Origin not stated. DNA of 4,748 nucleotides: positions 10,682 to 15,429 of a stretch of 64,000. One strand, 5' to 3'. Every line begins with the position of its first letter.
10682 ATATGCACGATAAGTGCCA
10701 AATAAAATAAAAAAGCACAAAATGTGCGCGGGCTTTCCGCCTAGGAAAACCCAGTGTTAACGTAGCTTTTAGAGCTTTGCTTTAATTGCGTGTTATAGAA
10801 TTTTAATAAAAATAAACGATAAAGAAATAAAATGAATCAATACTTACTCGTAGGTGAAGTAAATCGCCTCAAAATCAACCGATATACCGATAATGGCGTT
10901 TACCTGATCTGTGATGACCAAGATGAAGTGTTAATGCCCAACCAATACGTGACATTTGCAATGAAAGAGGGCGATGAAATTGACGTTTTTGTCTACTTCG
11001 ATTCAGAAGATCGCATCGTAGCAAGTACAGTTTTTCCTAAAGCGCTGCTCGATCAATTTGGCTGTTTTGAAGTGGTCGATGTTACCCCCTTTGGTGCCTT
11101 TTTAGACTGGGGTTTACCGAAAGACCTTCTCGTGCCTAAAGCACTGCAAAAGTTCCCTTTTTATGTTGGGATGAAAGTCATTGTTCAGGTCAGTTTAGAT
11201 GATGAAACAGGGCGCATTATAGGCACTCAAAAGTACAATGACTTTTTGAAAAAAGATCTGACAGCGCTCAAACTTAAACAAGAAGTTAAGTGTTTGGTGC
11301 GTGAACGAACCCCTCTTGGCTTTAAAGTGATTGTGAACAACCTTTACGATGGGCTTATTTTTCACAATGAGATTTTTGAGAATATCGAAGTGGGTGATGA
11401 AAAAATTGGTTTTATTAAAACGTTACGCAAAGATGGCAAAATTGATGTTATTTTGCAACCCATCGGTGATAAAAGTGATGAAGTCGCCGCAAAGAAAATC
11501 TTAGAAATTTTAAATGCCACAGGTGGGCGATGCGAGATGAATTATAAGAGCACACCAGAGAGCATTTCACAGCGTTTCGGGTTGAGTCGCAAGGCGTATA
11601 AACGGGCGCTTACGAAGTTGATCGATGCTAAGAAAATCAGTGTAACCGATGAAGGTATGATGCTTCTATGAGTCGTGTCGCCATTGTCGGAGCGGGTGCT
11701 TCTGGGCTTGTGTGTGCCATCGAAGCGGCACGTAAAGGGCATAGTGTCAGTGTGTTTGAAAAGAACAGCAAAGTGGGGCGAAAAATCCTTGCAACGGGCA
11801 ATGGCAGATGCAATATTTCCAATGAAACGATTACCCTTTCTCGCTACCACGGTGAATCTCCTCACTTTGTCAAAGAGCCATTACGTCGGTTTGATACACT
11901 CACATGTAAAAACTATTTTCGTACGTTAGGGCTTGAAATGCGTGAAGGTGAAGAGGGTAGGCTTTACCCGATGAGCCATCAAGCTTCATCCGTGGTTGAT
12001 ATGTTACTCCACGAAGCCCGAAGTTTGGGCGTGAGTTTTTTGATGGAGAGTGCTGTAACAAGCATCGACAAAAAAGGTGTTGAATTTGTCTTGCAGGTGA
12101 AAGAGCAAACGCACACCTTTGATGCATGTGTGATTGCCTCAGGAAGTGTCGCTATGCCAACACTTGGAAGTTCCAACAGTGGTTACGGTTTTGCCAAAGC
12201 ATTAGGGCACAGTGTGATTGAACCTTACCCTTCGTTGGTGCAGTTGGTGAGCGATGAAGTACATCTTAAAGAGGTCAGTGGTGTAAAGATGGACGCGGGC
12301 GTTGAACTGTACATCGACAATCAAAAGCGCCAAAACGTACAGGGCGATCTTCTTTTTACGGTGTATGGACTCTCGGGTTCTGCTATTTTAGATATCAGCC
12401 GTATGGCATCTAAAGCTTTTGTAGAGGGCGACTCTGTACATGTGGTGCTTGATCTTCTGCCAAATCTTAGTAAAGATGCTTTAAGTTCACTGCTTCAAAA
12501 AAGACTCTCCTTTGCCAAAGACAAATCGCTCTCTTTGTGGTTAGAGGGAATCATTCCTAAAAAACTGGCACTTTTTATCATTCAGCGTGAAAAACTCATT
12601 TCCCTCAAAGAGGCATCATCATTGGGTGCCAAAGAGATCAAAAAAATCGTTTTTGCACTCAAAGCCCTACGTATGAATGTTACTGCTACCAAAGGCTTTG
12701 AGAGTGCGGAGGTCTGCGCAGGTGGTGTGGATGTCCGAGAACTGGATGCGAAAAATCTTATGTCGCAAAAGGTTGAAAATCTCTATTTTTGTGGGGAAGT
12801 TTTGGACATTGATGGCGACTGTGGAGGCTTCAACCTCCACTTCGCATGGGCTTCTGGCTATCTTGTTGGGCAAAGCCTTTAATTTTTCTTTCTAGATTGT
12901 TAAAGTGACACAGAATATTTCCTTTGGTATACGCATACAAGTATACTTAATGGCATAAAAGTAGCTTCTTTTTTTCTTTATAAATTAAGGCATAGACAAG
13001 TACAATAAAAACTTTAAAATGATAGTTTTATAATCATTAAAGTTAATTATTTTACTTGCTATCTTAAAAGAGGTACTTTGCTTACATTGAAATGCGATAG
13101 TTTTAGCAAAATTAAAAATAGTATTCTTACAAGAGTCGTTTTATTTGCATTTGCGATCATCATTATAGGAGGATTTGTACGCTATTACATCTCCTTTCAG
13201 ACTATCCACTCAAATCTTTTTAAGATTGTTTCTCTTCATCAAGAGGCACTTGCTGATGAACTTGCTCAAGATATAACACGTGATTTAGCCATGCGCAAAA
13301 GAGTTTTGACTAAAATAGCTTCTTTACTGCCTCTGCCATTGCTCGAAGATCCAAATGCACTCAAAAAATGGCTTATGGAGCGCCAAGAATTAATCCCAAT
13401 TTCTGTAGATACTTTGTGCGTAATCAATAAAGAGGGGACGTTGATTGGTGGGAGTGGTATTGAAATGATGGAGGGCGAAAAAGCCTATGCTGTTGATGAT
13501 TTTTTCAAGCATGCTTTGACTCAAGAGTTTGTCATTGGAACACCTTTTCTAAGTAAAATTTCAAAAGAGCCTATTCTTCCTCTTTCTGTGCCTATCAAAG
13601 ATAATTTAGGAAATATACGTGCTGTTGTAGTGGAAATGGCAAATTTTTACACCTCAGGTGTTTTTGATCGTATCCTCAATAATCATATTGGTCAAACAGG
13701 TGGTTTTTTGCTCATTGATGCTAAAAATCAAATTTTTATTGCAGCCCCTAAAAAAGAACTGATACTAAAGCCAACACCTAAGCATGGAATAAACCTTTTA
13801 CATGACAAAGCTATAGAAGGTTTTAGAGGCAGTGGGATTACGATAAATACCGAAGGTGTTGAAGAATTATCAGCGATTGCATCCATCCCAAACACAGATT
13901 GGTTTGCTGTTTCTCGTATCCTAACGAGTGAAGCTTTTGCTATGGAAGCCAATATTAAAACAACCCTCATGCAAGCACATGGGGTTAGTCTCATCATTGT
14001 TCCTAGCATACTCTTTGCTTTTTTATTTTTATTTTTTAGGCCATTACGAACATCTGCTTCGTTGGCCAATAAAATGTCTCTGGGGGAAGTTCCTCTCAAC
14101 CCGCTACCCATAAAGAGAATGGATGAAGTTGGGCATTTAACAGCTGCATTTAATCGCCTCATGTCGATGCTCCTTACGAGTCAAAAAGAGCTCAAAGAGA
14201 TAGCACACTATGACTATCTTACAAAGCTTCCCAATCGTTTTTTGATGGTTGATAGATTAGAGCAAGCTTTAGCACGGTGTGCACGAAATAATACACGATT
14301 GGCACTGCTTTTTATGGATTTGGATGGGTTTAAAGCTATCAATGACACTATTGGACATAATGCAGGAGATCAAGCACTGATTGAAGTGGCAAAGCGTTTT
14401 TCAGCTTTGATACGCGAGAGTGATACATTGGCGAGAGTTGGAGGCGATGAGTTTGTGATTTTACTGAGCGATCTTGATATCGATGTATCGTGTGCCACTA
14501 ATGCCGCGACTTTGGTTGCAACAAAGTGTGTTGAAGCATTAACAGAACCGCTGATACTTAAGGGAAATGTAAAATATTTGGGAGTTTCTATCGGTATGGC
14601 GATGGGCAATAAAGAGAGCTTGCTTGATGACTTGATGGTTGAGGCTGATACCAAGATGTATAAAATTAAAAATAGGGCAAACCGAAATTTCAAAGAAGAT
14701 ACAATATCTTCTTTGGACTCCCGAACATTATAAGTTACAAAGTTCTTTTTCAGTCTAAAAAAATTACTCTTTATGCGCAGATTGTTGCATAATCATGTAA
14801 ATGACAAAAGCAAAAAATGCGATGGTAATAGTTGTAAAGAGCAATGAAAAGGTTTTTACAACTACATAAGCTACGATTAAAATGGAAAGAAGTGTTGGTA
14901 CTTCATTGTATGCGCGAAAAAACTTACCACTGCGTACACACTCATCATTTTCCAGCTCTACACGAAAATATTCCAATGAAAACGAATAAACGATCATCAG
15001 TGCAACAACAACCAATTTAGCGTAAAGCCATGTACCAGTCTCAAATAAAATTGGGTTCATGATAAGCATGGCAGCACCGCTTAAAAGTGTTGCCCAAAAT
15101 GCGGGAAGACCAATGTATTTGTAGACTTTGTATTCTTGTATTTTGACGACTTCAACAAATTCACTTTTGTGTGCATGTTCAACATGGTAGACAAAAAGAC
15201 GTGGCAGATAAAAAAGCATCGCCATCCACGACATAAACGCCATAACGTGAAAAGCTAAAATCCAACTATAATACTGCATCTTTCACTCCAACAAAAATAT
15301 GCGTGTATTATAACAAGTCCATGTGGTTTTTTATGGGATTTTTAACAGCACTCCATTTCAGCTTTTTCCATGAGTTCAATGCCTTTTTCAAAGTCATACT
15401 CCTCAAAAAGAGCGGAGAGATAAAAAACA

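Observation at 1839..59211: Strongly over-represented palindrome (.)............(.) in intergenic gaps and inside genes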

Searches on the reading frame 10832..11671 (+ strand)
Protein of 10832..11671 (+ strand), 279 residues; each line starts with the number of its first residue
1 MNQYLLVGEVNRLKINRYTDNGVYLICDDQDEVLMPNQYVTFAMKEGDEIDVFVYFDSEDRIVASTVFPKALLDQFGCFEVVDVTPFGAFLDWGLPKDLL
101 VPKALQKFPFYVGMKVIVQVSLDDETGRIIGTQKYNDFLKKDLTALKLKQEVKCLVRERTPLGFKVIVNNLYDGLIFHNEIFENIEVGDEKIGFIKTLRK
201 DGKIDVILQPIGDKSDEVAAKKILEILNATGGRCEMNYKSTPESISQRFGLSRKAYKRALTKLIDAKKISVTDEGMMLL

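Call 29: search_protein_families(library=pfam, proteins=[window:10832-11671:+], max_evalue=0.001)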
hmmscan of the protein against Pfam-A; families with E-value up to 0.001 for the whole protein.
window:10832-11671:+ (279 aa): 2 families
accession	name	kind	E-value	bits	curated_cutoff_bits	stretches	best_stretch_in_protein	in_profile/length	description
PF13509.12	S1_2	-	9e-25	87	21.8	1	7-66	1-60/61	S1 domain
PF17783.7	CvfB_WH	-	1.6e-18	66.6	22.9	1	222-278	2-58/58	CvfB-like winged helix domain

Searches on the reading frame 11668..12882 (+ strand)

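Call 10: search_protein_families(library=ncbifam, proteins=[window:11668-12882:+], max_evalue=0.00001)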
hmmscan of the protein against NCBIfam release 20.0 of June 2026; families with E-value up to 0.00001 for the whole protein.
window:11668-12882:+ (404 aa): 25 families
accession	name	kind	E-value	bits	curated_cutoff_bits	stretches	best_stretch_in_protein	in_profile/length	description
TIGR00275.1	TIGR00275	subfamily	2.7e-128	428.2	183.8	1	4-402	1-401/401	aminoacetone oxidase family FAD-binding enzyme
TIGR03862.1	flavo_PP4765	subfamily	1.5e-40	139.2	242.65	1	25-402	2-369/376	TIGR03862 family flavoprotein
NF005560.0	PRK07233.1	equivalog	6e-10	38.5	252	1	3-37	2-36/435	hypothetical protein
NF009410.0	PRK12771.1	subfamily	2.2e-08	33.2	516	1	3-37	140-174/566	NAD(P)-binding protein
NF058655.1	CrtID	equivalog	2.4e-08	33.2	640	0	4-39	1-36/478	bifunctional phytoene desaturase/3,4-desaturase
TIGR02352.1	thiamin_ThiO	equivalog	2.5e-08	33.4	250.8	0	4-38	1-34/351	glycine oxidase ThiO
TIGR03467.1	HpnE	equivalog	3.1e-08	33.4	283.05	1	4-39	1-36/430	hydroxysqualene dehydroxylase HpnE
TIGR03197.1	MnmC_Cterm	equivalog_domain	1e-07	31.4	174.2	0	3-39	1-37/400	FAD-dependent 5-carboxymethylaminomethyl-2-thiouridine(34) oxidoreductase MnmC1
TIGR01316.1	gltA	equivalog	1.6e-07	30.5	471.75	1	2-38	134-170/449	NADPH-dependent glutamate synthase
TIGR01292.1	TRX_reduct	equivalog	1.8e-07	30.3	343.45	0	3-38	2-37/300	thioredoxin-disulfide reductase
NF045599.1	bili_reduct_long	exception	1.9e-07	29.7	750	1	3-40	383-420/641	bilirubin reductase, long form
TIGR03997.1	mycofact_OYE_2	equivalog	2.1e-07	29.7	793.15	1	3-43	381-421/645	mycofactocin system FadH/OYE family oxidoreductase 2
TIGR02734.1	crtI_fam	subfamily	2.6e-07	29.7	238.1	0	5-37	2-34/504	phytoene desaturase family protein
NF006254.0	PRK08401.1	equivalog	8.8e-07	28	726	0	2-43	2-43/466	L-aspartate oxidase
NF053546.1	violacein_VioA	equivalog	9e-07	28.5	600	0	4-43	2-45/411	flavin-dependent violacein biosynthesis tryptophan-2 monooxygenase VioA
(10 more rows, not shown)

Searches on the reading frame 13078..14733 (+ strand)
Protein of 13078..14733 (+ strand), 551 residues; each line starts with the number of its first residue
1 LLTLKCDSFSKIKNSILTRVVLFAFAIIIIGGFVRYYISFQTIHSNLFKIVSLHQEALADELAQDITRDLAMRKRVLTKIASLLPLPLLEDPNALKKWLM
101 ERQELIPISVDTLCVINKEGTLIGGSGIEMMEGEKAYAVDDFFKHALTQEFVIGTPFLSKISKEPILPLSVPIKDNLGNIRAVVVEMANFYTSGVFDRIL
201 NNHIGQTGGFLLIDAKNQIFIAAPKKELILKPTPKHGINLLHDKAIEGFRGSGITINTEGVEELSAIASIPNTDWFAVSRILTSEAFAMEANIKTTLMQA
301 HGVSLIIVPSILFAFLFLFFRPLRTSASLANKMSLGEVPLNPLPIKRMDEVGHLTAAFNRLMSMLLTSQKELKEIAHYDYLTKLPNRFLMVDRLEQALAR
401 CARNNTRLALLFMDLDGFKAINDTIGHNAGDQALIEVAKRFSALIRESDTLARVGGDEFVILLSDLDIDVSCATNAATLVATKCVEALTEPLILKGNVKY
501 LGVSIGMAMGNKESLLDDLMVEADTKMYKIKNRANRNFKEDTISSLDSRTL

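Call 29: search_protein_families(library=pfam, proteins=[window:13078-14733:+], max_evalue=0.001)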
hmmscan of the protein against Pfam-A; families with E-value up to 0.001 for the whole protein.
window:13078-14733:+ (551 aa): 2 families
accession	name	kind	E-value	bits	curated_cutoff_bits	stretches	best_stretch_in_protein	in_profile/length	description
PF00990.26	GGDEF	-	1.1e-43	149.2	23.8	1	376-534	1-158/161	Diguanylate cyclase, GGDEF domain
PF02743.24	dCache_1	-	4.5e-10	39.9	45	1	94-278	45-238/240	Cache domain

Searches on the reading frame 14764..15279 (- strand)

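Call 29: search_protein_families(library=pfam, proteins=[window:14764-15279:-], max_evalue=0.001)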
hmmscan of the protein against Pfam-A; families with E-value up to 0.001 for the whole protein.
window:14764-15279:- (171 aa): 2 families
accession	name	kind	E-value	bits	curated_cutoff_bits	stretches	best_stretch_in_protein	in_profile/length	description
PF03653.18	UPF0093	-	7.8e-48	162.9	34.2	1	2-144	3-146/146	Uncharacterised protein family (UPF0093)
PF05425.18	CopD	-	7.5e-08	33.1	32.1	1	52-141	6-104/105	Copper resistance protein D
